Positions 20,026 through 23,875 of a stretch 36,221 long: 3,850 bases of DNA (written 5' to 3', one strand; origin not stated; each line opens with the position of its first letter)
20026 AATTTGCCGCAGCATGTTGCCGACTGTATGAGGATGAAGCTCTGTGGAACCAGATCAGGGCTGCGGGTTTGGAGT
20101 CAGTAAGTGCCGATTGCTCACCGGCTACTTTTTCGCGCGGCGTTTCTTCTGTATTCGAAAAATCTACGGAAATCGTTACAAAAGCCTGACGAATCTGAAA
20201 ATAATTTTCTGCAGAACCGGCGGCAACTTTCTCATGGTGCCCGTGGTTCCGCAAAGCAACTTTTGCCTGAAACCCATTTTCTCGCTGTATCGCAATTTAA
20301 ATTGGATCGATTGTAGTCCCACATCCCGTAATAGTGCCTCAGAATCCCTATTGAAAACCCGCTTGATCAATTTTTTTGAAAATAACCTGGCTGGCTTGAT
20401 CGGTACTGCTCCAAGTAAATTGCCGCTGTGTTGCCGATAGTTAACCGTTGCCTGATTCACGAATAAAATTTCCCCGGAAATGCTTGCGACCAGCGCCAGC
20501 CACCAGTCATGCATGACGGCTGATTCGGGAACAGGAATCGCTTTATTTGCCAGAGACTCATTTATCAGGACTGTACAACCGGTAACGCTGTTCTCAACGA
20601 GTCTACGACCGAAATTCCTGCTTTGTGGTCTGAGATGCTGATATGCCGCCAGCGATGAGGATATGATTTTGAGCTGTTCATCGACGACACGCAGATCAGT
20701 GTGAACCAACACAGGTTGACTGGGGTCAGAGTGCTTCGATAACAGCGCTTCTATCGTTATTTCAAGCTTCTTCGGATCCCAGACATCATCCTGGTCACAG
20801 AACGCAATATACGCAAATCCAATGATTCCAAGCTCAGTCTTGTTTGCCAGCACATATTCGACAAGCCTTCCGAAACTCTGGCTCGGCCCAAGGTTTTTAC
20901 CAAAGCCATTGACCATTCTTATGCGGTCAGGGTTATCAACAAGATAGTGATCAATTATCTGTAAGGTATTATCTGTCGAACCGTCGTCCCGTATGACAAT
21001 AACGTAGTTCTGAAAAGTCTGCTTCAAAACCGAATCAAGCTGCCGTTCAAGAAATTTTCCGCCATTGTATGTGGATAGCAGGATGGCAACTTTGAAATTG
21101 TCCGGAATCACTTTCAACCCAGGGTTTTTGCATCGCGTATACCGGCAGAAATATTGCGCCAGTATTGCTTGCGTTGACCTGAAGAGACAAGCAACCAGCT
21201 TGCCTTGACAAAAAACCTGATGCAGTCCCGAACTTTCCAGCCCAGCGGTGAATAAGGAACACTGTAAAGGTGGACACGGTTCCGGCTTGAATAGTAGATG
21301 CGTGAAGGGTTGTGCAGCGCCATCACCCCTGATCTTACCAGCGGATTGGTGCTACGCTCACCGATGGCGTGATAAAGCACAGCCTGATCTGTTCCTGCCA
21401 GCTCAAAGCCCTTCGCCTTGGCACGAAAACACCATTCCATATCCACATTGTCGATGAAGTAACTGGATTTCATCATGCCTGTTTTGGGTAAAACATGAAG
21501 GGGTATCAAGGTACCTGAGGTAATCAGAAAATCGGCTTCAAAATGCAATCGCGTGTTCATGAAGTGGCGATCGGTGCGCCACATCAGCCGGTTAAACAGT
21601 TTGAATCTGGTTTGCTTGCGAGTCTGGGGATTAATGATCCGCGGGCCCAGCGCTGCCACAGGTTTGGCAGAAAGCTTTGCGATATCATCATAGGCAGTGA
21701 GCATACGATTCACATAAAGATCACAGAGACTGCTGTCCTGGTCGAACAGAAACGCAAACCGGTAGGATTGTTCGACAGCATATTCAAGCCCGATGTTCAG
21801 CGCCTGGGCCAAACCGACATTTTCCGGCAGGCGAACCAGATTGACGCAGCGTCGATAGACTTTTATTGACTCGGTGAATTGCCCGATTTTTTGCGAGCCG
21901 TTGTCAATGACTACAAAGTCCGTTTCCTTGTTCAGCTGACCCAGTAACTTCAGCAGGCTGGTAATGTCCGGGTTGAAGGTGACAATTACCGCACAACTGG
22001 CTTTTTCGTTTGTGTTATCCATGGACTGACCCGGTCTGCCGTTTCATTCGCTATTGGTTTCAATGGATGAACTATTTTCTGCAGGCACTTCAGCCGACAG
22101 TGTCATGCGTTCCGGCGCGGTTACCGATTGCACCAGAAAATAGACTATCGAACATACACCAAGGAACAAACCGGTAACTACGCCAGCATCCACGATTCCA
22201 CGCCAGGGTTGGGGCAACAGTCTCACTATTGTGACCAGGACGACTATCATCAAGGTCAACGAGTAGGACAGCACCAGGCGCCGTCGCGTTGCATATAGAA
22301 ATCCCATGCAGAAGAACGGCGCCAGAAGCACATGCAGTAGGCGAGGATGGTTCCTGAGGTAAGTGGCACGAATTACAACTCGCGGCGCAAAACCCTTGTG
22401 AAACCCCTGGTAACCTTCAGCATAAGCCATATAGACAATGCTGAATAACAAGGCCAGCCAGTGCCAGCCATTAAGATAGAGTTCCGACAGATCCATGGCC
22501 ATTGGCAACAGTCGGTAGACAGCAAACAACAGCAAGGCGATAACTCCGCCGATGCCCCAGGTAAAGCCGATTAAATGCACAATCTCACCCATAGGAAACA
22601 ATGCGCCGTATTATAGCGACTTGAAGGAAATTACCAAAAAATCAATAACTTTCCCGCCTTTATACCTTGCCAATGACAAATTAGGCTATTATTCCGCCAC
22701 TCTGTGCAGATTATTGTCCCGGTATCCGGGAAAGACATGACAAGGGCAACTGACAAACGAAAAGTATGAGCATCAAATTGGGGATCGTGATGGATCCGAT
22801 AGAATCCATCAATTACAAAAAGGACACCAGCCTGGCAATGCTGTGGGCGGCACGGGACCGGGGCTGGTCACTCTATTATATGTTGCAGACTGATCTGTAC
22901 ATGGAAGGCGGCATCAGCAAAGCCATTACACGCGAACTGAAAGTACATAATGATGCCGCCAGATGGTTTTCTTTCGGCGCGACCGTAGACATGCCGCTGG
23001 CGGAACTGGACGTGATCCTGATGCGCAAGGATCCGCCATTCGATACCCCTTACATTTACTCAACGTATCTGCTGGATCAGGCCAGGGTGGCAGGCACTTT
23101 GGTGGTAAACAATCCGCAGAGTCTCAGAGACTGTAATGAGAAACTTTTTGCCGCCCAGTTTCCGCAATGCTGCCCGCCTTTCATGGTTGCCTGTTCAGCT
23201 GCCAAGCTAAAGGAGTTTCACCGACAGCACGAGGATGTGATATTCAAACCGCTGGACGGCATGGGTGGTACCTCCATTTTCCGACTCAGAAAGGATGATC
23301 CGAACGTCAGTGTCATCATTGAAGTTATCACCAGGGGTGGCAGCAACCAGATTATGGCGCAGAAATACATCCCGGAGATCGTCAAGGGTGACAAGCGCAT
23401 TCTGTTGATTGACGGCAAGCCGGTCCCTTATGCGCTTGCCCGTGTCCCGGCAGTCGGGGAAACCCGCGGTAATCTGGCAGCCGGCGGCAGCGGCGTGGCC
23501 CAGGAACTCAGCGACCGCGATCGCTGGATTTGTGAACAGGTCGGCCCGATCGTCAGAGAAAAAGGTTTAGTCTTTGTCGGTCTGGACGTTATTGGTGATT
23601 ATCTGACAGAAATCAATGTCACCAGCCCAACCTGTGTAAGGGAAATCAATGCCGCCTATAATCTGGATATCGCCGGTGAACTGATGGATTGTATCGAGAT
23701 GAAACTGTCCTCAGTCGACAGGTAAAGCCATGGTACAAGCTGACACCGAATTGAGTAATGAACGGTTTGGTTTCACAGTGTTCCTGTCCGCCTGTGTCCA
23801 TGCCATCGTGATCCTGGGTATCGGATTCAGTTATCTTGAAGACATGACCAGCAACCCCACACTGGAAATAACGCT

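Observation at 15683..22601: Orphan glycosyltransferase island occupying the xerC slot downstream of dapF-DUF484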

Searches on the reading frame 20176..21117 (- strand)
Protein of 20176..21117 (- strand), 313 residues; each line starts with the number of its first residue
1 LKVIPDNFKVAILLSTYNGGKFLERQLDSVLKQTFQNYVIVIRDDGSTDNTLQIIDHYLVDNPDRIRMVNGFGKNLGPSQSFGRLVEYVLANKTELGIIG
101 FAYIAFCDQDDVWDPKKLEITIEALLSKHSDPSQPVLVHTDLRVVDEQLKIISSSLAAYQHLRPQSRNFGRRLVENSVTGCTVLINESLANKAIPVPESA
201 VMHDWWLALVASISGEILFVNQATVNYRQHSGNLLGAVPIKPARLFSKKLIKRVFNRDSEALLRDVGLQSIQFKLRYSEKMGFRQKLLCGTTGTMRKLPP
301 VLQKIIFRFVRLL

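Call 4: search_protein_families(library=pfam, proteins=[window:20176-21117:-], max_evalue=0.01)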
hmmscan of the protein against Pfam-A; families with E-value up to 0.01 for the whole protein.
window:20176-21117:- (313 aa): 2 families
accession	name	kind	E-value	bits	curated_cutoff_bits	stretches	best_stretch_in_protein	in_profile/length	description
PF00535.33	Glycos_transf_2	-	3.2e-19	69.9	23.3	1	12-131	2-109/168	Glycosyl transferase family 2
PF13641.12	Glyco_tranf_2_3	-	2.6e-07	31.3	27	1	10-131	3-117/230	Glycosyltransferase like family 2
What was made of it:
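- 20176..21117 (-): GT2b: a stand-alone GT2 (FCDQDD motif) and the last gene of the minus-strand operon. Its stop overlaps the giant gene's stop by 14 nt. PF00535, E = 3e-19 (call 4).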

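Call 5: search_protein_families(library=ncbifam, proteins=[window:20176-21117:-], max_evalue=0.01)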
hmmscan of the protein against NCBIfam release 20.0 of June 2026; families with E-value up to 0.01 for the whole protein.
window:20176-21117:- (313 aa): 12 families
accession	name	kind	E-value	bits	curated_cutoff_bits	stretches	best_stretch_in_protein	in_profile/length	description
NF047683.1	TeichurnBiosyTuaG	equivalog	1.5e-16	60.8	400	1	8-204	6-179/252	teichuronic acid biosynthesis protein TuaG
NF007482.0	PRK10073.1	equivalog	5.4e-13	48.6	423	1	8-123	6-108/334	glycosyltransferase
NF053739.1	GlytfEpsEBac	equivalog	6.5e-13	48.3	450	1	9-129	2-110/265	glycosyltransferase EpsE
NF050050.1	ProtGlycPglI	equivalog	7.2e-09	35.4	500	1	9-81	3-74/306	GalNAc(5)-diNAcBac-PP-undecaprenol beta-1,3-glucosyltransferase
TIGR03937.1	PgaC_IcaA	equivalog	2e-08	33.6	422.3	1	8-77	45-112/407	poly-beta-1,6-N-acetyl-D-glucosamine synthase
NF007453.0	PRK10018.1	equivalog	3.8e-07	30.1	382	1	6-224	4-203/280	colanic acid biosynthesis glycosyltransferase WcaA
TIGR04017.1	WcaA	equivalog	4.3e-07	29.8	495.75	1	7-227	4-205/279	colanic acid biosynthesis glycosyltransferase WcaA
NF041875.1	EPS_EpsD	equivalog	3.1e-06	26.8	370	1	11-81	2-70/325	exopolysaccharide biosynthesis glycosyltransferase EpsD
NF038302.1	EPS_HpsE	equivalog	4e-05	22.7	300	1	10-77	3-73/307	hormogonium polysaccharide biosynthesis glycosyltransferase HpsE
NF047588.1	GlcsyltransPgfSStrep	equivalog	0.00027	20.3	500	1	9-78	2-73/308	glycosyltransferase PgfS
TIGR04440.1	glyco_TIGR04440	domain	0.00029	20.6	70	1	9-127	1-108/215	TIGR00180 family glycosyltransferase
TIGR03469.1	HpnB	hypoth_equivalog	0.0011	18.1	379.25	1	9-165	45-198/386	hopene-associated glycosyltransferase HpnB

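Call 25: search_solved_structures(query=window:20176-21117:-, max_evalue=0.001)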
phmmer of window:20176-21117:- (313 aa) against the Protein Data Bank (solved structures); distinct sequences matched with E-value up to 0.001: 13.
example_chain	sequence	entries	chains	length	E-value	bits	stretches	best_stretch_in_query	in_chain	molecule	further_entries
2z87_A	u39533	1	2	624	2.3e-12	50.2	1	10-153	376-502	Chondroitin synthase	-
2z86_A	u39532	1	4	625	2.3e-12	50.2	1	10-153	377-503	Chondroitin synthase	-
5hea_A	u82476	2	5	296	1.6e-10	44.2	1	10-132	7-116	Putative glycosyltransferase (GalT1)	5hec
1h7l_A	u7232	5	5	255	9.2e-08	35.1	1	9-123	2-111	SPORE COAT POLYSACCHARIDE BIOSYNTHESIS PROTEIN SPSA | PROTEIN (SPORE COAT POLYSACCHARIDE BIOSYNTHESIS PROTEIN SPSA)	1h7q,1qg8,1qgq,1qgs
8vh7_A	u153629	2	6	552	4.8e-07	32.8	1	8-127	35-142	Heparosan synthase B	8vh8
8viw_A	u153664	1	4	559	4.9e-07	32.7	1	8-127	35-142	Heparosan synthase B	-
3bcv_A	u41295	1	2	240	1.6e-06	31.1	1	9-115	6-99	Putative glycosyltransferase protein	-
5tze_C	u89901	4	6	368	5.5e-05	26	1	9-59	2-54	Glycosyl transferase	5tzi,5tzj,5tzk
5tz8_A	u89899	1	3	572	0.00012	24.9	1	9-59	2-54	Glycosyl transferase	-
6h1j_A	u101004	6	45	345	0.00056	22.7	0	9-58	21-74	Probable ss-1,3-N-acetylglucosaminyltransferase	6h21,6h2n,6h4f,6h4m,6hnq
3l7j_A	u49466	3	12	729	0.0009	22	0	9-77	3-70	Teichoic acid biosynthesis protein F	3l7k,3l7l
3l7i_A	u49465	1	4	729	0.0009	22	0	9-77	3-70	Teichoic acid biosynthesis protein F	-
3l7m_A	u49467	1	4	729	0.00095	22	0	9-77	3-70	Teichoic acid biosynthesis protein F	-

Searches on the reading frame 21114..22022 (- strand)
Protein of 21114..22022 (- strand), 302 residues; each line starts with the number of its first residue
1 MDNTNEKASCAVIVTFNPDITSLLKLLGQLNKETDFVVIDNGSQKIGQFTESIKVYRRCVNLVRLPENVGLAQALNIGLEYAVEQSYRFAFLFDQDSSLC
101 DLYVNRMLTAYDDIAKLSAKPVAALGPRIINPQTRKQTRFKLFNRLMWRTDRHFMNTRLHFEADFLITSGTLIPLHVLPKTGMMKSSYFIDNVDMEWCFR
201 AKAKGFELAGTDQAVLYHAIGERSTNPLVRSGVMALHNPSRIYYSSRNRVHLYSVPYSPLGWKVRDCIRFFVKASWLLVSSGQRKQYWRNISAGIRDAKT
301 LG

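Call 4: search_protein_families(library=pfam, proteins=[window:21114-22022:-], max_evalue=0.01)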
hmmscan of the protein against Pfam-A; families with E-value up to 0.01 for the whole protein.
window:21114-22022:- (302 aa): 1 family
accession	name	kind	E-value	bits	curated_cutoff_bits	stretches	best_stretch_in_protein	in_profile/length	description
PF00535.33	Glycos_transf_2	-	2.6e-08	34.4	23.3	1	12-121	3-113/168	Glycosyl transferase family 2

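Call 5: search_protein_families(library=ncbifam, proteins=[window:21114-22022:-], max_evalue=0.01)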
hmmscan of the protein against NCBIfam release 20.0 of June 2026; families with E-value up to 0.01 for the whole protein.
window:21114-22022:- (302 aa): 5 families
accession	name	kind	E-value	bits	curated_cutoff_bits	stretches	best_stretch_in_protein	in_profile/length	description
TIGR01556.1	rhamnosyltran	subfamily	2.4e-56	191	200.55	1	14-297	1-280/281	rhamnosyltransferase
NF050113.1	gal_furan_GlfT1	equivalog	2.5e-09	36.9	330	1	11-256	3-246/290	galactofuranosyltransferase GlfT1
TIGR03965.1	mycofact_glyco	equivalog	1e-06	27.9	280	1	6-143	72-204/467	mycofactocin biosynthesis glycosyltransferase MftF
NF050819.1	PolSacchBiosHfsG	equivalog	1.3e-06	27.8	500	1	12-203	17-203/302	polysaccharide biosynthesis protein HfsG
NF058614.1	PPMAGASynPpgS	equivalog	0.001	18.5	370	1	35-150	28-134/226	polyprenyl-phospho-N-acetylgalactosaminyl synthase PpgS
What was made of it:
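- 21114..22022 (-): Rhamnosyltransferase-like GT2 (FDQDS motif). It overlaps the start of GT2b by 4 nt. It is the best-conserved GT of the module. TIGR01556, E = 2e-56, 191 bits against a cut-off of 200.55 (call 5).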

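Call 24: search_solved_structures(query=window:21114-22022:-, max_evalue=0.001)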
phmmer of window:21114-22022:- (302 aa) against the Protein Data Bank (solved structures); distinct sequences matched with E-value up to 0.001: 0.

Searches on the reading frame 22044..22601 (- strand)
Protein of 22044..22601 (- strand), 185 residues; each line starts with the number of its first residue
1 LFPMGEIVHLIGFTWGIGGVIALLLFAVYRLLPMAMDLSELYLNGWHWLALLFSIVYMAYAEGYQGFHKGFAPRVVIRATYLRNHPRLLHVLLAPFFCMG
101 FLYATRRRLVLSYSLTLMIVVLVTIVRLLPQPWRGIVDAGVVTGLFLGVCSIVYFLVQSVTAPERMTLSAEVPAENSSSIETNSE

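Call 4: search_protein_families(library=pfam, proteins=[window:22044-22601:-], max_evalue=0.01)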
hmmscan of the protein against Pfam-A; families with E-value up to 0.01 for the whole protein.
window:22044-22601:- (185 aa): 0 families

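Call 5: search_protein_families(library=ncbifam, proteins=[window:22044-22601:-], max_evalue=0.01)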
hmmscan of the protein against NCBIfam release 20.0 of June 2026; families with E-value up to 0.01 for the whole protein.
window:22044-22601:- (185 aa): 0 families

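Call 33: search_protein_families(library=pfam, proteins=[window:22044-22601:-], max_evalue=1)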
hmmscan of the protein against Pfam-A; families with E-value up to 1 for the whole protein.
window:22044-22601:- (185 aa): 1 family
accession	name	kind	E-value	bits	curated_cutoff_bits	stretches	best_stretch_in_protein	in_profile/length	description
PF24335.1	DUF7503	-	0.37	10.9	27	1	79-92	5-18/42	Family of unknown function (DUF7503)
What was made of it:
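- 22044..22592 (-): Orphan membrane protein (182 aa from ATG 22592; the longest ORF starts at TTG 22601) and the first gene of the minus-strand operon. It has four long helices and invariant motifs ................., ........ and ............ No Pfam or NCBIfam hit (calls 4, 5, 33).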

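Call 34: find_homologous_proteins(query=window:22044-22601:-, max_evalue=0.001)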
Query window:22044-22601:- (185 aa): 1555 proteins with E <= 0.001 among 1985 candidates; the best 120 are listed.
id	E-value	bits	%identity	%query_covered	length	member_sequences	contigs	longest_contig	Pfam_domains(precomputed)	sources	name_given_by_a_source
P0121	8.3e-114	396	100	98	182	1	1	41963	-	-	-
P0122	2.9e-93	329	79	98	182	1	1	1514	-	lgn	-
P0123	1.6e-92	326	77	98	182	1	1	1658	-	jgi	-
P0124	8.7e-84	298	78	90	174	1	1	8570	-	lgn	-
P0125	5.1e-72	259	67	95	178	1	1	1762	-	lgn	-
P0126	9.4e-71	255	63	95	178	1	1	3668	-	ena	-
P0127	2.3e-69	251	70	91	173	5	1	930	-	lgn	-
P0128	5.9e-69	249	66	91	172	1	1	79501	-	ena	-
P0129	9.9e-69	249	67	89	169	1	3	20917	-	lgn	-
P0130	1.1e-68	248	68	91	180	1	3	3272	-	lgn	-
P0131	1.2e-68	248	67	91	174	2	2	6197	-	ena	-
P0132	1.5e-68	248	65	91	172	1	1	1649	-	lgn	-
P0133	2.6e-68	247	64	94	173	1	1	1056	-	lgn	-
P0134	5.2e-68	246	66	85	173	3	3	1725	-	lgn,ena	-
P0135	5.8e-68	246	60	96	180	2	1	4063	-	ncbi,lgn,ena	-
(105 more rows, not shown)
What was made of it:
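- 22044..22592 (-): 1555 homologs; the 120 listed are unnamed, 'hypothetical', or in 4 cases labelled by JGI as 'GT2 family glycosyltransferase' (call 34).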

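Call 43: predict_structure(alignment_id=A3)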
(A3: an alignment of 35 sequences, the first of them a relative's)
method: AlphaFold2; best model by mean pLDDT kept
length: 182 residues; sequences in the alignment: 35
mean_pLDDT: 81.7   pTM: 0.72
mean pLDDT of the five models: 81.7, 79.9, 79.0, 77.0, 68.7
residues with pLDDT >= 90: 60; 70-90: 97; 50-70: 9; < 50: 16
segments of 3 or more residues with pLDDT < 50: 168-182
pLDDT, mean of each block of 10 residues (from residue 1): 80 91 92 89 95 92 87 85 81 76 74 83 89 93 92 85 55 39 38
secondary structure, 60 per line:
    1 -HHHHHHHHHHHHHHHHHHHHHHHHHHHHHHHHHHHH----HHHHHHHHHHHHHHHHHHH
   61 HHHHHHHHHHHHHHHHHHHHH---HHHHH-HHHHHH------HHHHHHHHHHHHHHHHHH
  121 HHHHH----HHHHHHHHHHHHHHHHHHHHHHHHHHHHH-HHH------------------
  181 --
elements in order: H2-37 H42-81 H85-89 H91-96 H103-125 H130-158
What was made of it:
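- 22044..22592 (-): AF2 pLDDT 82 (call 43).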

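Call 46: fold_search(model_id=the predicted structure, library=pdb)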
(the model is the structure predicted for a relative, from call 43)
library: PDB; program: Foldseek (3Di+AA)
matches with E <= 10: 32; with E <= 0.001: 0
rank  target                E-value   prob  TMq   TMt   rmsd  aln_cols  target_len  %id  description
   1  9jpk_A                1.8e+00  0.12  0.20  0.23  15.3       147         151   12  Crystal structure of DhdR inducer binding domain (released 2024-11-06)
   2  6m98                  2.3e+00  0.05  0.15  0.14  23.8       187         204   11  Crystal structure of the high-affinity copper transporter Ctr1 in complex with Cu(I) (released 2019-04-03)
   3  9bh1                  2.6e+00  0.06  0.20  0.11  23.0       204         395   14  Apo GltPh, intermediate outward-facing state (released 2025-03-12)
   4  6m97                  2.9e+00  0.02  0.13  0.12  23.4       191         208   12  Crystal structure of the high-affinity copper transporter Ctr1 (released 2019-04-03)
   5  9in9                  3.5e+00  0.09  0.26  0.23  17.1       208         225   12  Structure of the viral channelrhodopsin OLPVR1 at low pH obtained by soaking (released 2025-03-12)
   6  2ijc_B                3.7e+00  0.07  0.18  0.22  15.7       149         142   13  Structure of a Conserved Protein of Unknown Function PA0269 from Pseudomonas aeruginosa (released 2006-12-26)
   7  6adq_G                4.1e+00  0.07  0.20  0.18  21.6       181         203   11  Respiratory Complex CIII2CIV2SOD2 from Mycobacterium smegmatis (released 2018-11-14)
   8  8xh6_A                4.3e+00  0.06  0.20  0.21  14.2       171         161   17  Structure of EBV LMP1 dimer (released 2024-06-26)
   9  9b3v_A                4.3e+00  0.04  0.20  0.08  24.1       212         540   15  Rat TRPV2 WT in the presence of probenecid and 2-APB (released 2025-02-26)
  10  8jcw_3                5.2e+00  0.04  0.20  0.07  17.8       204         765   11  Cryo-EM structure of mGlu2-mGlu3 heterodimer in presence of LY341495 and NAM563 (dimerization mode I) (released 2023-06-21)
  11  8brd_A                5.2e+00  0.03  0.15  0.12  24.7       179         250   15  Mechanisms of ion selectivity and rotor coupling in the bacterial flagellar sodium-driven stator unit (released 2023-06-14)
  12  2zlc_A                5.5e+00  0.05  0.22  0.18  17.7       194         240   14  2-Substituted-16-ene-22-thia-1alpha,25-dihydroxy-26,27-dimethyl-19-norvitamin D3 analogs: Synthesis, biological evalua (released 2008-06-24)
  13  4zr0_A                5.8e+00  0.13  0.30  0.23   9.1       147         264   19  Full length scs7p (only hydroxylase domain visible) (released 2015-07-29)
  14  9in7                  5.8e+00  0.07  0.27  0.23  17.3       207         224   11  True-atomic resolution crystal structure of the closed state of the viral channelrhodopsin OLPVR1 (released 2025-03-12)
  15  6sqg_C                6.0e+00  0.05  0.20  0.19  19.8       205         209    9  Crystal structure of viral rhodopsin OLPVRII (released 2019-11-06)
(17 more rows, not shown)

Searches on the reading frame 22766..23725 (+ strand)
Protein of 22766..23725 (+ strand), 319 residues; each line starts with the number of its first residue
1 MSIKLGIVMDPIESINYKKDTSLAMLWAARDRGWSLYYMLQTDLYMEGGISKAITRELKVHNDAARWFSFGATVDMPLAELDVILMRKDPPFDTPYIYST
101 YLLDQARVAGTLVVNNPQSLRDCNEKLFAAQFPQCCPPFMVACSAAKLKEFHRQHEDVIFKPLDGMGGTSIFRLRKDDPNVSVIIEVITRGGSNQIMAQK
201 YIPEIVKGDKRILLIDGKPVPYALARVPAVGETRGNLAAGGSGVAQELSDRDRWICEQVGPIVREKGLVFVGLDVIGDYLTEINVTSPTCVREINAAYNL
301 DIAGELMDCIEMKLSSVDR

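Call 4: search_protein_families(library=pfam, proteins=[window:22766-23725:+], max_evalue=0.01)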
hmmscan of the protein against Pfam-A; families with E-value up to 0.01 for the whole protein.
window:22766-23725:+ (319 aa): 5 families
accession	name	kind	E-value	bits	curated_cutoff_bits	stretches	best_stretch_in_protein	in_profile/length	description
PF02955.21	GSH-S_ATP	-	2.8e-76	255.3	23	1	125-298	1-174/175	Prokaryotic glutathione synthetase, ATP-grasp domain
PF02951.20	GSH-S_N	-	6.1e-44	149.3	21.3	1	3-121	1-119/119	Prokaryotic glutathione synthetase, N-terminal domain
PF08443.16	RimK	-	1.2e-09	38.5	21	1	142-310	24-188/188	RimK-like ATP-grasp domain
PF14398.11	ATPgrasp_YheCD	-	0.00026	20.8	26.8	1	138-190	31-83/255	YheC/D like ATP-grasp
PF02655.19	ATP-grasp_3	-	0.0098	16.4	23.2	0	137-187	19-63/160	ATP-grasp domain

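Call 5: search_protein_families(library=ncbifam, proteins=[window:22766-23725:+], max_evalue=0.01)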
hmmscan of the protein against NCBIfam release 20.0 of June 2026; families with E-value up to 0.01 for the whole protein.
window:22766-23725:+ (319 aa): 7 families
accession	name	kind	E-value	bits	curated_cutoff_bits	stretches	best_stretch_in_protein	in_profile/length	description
NF003573.0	PRK05246.1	equivalog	3.7e-137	456.3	272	1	3-315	2-314/316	glutathione synthase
TIGR01380.1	glut_syn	equivalog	5.8e-129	429.6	299.05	1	3-313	1-311/312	glutathione synthase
NF009110.0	PRK12458.1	subfamily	6.7e-61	206.2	408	1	4-314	2-331/349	glutathione synthetase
TIGR00768.1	rimK_fam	subfamily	2e-16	60.2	143.4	1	77-310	44-276/276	RimK family alpha-L-glutamate ligase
NF040720.1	MptN_Meth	equivalog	1.6e-15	57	350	1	74-310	49-290/291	tetrahydromethanopterin:alpha-L-glutamate ligase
NF007764.0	PRK10446.1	equivalog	1.9e-07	30.7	331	1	188-314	166-290/300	30S ribosomal protein S6--L-glutamate ligase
TIGR02144.1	LysX_arch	equivalog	1.4e-05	24.3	275.6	1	99-308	64-273/281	lysine biosynthesis protein LysX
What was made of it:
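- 22766..23725 (+): gshB, where the core genes resume (then the TonB-like gene, algH, ruvX and pilT). NF003573, E = 4e-137 (call 5).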
